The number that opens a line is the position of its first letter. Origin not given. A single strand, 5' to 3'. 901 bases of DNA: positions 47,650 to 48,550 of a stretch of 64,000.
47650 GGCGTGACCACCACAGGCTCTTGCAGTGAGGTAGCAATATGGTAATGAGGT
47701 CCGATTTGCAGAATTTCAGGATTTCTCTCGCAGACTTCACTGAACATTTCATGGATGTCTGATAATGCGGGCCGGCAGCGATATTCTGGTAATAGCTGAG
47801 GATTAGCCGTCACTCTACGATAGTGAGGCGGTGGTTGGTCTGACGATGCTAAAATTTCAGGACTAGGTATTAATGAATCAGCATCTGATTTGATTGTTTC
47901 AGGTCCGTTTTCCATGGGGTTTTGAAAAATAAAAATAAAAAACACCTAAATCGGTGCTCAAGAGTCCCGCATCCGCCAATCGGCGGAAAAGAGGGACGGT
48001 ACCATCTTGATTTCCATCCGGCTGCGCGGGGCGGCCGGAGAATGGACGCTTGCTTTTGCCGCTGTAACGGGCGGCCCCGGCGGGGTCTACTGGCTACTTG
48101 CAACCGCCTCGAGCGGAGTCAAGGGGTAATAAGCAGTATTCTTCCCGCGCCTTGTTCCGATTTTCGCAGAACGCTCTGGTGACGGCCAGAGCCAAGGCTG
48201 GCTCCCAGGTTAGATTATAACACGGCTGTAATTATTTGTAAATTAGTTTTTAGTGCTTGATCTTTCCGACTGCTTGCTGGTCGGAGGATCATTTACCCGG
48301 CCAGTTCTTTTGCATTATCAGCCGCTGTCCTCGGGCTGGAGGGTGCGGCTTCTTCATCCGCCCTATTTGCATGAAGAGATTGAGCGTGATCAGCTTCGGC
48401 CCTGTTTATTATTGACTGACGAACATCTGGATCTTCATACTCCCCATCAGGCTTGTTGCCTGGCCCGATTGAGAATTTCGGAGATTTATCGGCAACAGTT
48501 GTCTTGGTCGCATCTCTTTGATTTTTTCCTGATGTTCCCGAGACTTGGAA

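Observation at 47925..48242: T-box riboswitch leader ahead of an unknown low-GC gene fused into the valS operon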

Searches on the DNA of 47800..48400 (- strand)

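Call 4: search_rna_families(source=window, start=47800, end=48400, threshold=evalue, max_evalue=10, show_alignments=5)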
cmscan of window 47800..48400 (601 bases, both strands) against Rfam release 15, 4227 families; matches with E-value up to 10: 3.
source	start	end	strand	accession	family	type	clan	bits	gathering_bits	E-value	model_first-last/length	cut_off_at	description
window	48141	48353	+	RF02043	HOTTIP_4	Gene; lncRNA;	-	15.9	45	2.9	1-166/166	no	HOXA transcript at the distal tip, conserved region 4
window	47937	47998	+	RF01098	RF_site9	Cis-reg; frameshift_element;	-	14.8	70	8.7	1-50/50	no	Gag/pro ribosomal frameshift site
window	48336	48386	-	RF01962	RMST_1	Gene; lncRNA;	-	11.6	40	5.1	1-61/61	no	Rhabdomyosarcoma 2 associated transcript conserved region 1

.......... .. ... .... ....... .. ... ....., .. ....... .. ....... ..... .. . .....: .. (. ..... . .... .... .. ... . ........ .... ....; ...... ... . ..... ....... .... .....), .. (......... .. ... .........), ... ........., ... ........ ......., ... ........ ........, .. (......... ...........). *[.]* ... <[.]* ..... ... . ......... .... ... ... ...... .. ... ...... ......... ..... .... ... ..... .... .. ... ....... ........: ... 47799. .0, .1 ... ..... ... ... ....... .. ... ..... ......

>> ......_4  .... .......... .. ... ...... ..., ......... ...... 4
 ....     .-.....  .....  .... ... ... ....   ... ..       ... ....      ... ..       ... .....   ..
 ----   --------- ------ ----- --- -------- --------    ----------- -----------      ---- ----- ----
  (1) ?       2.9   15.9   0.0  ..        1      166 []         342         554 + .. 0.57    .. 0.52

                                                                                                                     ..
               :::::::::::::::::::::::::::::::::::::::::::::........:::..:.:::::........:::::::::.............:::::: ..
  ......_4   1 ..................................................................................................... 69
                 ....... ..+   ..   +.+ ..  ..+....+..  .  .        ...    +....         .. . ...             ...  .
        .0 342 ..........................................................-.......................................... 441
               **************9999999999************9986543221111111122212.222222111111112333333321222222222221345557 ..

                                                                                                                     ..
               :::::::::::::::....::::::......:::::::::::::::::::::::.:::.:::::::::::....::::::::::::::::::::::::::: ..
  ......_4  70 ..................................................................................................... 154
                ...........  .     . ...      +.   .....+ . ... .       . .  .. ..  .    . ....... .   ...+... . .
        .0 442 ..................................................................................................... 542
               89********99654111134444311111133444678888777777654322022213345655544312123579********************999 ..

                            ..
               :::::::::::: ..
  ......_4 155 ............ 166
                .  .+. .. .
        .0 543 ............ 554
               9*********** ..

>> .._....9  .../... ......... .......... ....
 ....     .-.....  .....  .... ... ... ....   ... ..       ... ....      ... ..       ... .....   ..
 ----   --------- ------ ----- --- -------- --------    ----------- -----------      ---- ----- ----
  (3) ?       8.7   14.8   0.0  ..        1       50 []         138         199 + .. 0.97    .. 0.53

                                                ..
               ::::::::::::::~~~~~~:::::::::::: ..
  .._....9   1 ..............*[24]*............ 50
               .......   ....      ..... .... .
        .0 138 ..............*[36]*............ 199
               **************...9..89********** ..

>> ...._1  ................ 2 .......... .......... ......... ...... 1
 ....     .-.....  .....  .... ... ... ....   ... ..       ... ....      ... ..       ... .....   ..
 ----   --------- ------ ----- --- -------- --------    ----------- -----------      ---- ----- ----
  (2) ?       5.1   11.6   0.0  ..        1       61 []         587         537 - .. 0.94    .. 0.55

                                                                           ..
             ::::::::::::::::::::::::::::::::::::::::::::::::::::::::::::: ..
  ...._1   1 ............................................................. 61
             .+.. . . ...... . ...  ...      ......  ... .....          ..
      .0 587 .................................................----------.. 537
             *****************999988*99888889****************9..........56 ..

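Call 76: build_rna_model(alignment_id=A3, structure=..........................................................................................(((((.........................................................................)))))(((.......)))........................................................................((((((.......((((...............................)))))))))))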
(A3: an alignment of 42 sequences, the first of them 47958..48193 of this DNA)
Model R1 built from alignment A3 (42 sequences, 316 columns); structure: as given.
model positions 152; base pairs 18; branch points 2; effective number of sequences 3.8; information 0.59 bits per position. Calibrated on 0.2 Mb of random sequence (short: E-values are rough).
structure used (alignment columns):
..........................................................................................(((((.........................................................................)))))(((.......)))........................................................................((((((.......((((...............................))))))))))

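Call 77: search_with_rna_model(model_id=R1, sources=[window, L003, L004, L005, L006, L007, L008, L009, L010, L011, L012, L013, L014, L015, L016, L017, L018, L019, L020, L021, L022, L023, L024, L025, L026, L027, L028, L029, L030, L031, L032, L033, L034, L035, L036, L037, L038, L039, L040, L041, L042, L043, L044, L045, L046, L047, L048, L049, L050, L051, L052, L053, L054, L055, L056, L057, L058, L059, L060, L061, L062, L063, L064, L065, L066, L067, L068, L069, L070, L071, L072, L073, L074, L075, L076, L077, L078, L079, L080, L081, L163], max_evalue=1, show_alignments=3)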
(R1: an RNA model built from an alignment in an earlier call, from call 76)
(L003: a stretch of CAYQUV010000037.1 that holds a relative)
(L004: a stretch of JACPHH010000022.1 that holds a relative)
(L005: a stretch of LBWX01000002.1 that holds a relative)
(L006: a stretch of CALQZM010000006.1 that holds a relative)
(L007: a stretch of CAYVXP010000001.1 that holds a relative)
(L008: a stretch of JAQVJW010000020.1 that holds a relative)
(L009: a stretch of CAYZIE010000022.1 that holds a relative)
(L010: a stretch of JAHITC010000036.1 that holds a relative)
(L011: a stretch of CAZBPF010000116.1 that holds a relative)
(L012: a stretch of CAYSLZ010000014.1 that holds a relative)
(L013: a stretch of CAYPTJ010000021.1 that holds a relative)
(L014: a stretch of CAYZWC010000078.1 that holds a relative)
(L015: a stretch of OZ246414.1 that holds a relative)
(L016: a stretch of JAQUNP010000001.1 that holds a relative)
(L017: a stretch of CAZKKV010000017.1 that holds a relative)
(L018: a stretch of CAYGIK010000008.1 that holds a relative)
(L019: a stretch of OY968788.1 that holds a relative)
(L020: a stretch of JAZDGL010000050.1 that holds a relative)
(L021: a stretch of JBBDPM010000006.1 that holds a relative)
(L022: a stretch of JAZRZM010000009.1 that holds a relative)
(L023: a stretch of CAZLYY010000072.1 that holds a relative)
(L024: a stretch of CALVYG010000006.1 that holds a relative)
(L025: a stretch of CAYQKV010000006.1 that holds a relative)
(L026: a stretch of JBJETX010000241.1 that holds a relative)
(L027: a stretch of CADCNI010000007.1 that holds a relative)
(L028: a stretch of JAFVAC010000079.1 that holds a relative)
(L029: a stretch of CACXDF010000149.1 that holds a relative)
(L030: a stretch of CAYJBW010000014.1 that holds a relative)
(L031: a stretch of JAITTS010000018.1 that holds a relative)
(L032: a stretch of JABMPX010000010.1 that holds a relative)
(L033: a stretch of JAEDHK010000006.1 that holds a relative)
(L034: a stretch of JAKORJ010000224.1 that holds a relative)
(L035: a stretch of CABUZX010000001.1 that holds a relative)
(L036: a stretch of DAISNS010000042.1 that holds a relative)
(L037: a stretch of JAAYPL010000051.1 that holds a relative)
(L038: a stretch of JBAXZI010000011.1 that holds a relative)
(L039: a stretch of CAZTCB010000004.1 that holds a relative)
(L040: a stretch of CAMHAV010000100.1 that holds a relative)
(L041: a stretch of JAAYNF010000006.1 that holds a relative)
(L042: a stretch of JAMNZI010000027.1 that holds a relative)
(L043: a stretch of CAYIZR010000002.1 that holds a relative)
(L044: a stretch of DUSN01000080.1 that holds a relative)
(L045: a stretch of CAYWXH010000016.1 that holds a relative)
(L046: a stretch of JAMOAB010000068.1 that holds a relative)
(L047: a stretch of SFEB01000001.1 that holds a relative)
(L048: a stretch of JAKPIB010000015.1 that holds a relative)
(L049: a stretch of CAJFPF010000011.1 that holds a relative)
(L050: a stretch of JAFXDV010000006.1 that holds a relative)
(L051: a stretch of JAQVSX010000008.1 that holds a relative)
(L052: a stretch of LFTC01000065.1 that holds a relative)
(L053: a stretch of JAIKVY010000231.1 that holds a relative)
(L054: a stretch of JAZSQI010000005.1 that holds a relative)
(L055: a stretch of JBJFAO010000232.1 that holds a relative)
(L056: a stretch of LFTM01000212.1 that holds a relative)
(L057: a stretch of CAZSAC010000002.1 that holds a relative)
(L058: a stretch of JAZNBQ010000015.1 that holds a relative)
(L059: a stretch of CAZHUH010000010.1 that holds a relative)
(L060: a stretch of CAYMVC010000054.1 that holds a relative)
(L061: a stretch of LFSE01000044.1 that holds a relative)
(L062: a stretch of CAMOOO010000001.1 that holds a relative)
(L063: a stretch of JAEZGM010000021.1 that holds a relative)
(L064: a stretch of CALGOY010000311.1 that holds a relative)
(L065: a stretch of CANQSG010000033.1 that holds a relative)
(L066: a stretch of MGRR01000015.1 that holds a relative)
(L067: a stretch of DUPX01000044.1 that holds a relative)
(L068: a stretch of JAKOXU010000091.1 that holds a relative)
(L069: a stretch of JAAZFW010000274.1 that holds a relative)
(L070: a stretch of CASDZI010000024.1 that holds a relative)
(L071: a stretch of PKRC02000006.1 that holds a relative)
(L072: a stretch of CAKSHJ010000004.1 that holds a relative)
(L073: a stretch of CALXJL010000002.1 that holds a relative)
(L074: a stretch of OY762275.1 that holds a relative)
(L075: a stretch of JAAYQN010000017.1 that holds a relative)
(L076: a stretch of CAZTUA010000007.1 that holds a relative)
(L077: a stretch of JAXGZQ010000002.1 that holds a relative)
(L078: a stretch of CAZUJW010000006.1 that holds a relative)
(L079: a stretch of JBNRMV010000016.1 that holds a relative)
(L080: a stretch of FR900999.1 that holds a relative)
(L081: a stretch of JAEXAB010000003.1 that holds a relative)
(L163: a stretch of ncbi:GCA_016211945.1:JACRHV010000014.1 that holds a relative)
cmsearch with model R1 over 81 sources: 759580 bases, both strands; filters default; matches with E-value up to 1: 13.
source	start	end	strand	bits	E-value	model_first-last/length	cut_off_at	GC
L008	1532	1660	+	87.1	3.2e-20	1-152/152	no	0.57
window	47958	48190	-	80.3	1.8e-18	1-152/152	no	0.61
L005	3582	3884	+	63.8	3.4e-14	1-152/152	no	0.46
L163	318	421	+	32.5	4.5e-06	1-152/152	no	0.63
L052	1579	1737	+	32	6.3e-06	1-152/152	no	0.52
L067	3504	3627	+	29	3.6e-05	1-152/152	no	0.36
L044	3771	3927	+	19.6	0.01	1-152/152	no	0.5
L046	3579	3724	+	19.3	0.012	1-152/152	no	0.45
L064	3784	3933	+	18.4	0.02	1-152/152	no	0.43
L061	3592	3733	+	16.5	0.064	1-152/152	no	0.51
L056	60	243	+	15.9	0.093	1-152/152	no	0.52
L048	3802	3948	+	14.9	0.17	1-152/152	no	0.42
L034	568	711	+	12.3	0.78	1-152/152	no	0.47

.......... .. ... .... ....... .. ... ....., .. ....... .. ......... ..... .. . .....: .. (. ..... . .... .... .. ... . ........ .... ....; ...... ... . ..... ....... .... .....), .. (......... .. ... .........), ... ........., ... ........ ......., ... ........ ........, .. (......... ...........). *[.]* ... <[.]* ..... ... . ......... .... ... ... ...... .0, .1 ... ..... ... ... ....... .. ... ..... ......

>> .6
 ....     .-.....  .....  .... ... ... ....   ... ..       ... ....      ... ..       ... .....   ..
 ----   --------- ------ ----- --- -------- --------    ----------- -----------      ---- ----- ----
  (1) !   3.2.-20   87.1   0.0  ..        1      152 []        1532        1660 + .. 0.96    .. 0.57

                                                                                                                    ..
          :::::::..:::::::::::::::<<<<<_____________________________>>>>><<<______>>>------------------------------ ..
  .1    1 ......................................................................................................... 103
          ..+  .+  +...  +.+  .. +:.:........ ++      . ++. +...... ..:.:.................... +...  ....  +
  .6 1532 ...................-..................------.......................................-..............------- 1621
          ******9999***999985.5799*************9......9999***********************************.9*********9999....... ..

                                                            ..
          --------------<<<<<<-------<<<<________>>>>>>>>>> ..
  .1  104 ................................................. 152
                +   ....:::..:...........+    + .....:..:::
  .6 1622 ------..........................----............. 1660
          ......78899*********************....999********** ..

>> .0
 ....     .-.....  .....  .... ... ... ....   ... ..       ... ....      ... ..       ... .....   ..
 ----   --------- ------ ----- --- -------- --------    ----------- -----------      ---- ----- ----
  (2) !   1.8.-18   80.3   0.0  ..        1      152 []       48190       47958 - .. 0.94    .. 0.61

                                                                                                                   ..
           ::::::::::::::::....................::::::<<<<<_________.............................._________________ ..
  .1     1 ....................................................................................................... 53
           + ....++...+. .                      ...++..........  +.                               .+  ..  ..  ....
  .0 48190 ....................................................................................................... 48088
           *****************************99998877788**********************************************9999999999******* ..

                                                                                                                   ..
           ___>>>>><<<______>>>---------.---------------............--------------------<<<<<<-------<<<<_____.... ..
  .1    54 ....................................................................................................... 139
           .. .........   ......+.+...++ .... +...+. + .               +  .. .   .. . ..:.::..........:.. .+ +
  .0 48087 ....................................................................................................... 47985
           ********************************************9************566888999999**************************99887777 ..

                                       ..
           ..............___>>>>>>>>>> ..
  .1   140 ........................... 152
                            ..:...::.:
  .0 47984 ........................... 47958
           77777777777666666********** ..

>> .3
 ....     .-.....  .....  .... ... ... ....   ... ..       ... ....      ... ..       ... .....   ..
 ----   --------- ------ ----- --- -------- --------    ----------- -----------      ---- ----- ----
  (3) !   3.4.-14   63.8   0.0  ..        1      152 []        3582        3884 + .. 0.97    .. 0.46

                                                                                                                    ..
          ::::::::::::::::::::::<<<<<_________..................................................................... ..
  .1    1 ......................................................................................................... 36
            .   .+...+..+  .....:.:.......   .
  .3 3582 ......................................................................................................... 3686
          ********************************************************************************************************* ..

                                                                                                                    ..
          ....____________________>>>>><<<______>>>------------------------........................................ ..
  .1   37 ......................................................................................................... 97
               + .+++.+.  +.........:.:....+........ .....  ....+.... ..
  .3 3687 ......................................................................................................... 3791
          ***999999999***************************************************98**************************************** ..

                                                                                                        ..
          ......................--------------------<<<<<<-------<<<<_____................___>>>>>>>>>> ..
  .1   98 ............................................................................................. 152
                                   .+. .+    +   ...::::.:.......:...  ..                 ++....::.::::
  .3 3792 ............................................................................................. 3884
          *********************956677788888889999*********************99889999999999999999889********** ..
